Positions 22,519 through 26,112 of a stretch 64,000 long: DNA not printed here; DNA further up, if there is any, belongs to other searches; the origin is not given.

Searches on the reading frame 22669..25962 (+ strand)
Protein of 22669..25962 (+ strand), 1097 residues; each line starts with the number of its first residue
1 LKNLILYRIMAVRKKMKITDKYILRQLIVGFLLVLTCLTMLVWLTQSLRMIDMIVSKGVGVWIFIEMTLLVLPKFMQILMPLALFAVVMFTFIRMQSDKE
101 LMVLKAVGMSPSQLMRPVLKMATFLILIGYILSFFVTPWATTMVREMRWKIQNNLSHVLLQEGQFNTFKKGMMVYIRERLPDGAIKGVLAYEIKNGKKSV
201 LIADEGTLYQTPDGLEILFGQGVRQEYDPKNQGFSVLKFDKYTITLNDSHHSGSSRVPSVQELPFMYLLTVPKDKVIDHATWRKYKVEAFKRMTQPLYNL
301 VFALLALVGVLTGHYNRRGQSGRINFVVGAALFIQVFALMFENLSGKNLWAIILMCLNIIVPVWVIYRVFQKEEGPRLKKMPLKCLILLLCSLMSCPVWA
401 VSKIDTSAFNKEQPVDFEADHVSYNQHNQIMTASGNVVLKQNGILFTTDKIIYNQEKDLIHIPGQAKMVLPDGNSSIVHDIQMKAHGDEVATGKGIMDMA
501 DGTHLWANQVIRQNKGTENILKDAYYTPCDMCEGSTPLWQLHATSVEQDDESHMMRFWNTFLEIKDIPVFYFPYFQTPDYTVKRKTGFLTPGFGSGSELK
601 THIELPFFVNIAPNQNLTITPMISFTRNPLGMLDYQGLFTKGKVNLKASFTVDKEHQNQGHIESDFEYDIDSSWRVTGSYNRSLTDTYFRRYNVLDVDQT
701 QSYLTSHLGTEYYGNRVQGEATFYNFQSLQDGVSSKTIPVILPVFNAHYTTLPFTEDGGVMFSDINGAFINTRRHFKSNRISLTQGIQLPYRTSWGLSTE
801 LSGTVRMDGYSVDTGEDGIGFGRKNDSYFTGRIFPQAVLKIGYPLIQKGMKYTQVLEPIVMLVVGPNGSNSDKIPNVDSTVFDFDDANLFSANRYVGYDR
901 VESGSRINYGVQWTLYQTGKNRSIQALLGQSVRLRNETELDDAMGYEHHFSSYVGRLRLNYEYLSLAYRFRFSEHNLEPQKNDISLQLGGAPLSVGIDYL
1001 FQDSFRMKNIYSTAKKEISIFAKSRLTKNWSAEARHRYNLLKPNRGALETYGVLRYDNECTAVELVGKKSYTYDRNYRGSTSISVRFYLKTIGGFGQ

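Call 71: search_protein_families(library=ncbifam, proteins=[window:22669-25962:+], max_evalue=1e-10)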
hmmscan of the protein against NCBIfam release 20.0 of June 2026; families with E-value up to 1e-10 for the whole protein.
window:22669-25962:+ (1097 aa): 4 families
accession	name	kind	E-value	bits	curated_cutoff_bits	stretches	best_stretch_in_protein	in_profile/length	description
TIGR04407.1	LptF_YjgP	equivalog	1.3e-69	234.6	230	1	19-363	2-338/347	LPS export ABC transporter permease LptF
NF002997.0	PRK03761.1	equivalog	3e-44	151.4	683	1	410-1071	46-731/783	LPS assembly protein LptD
NF003358.0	PRK04423.1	equivalog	4.3e-28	98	944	1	407-692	52-331/799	LPS-assembly protein LptD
TIGR04408.1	LptG_lptG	equivalog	5.6e-28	97.6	240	1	18-354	1-331/351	LPS export ABC transporter permease LptG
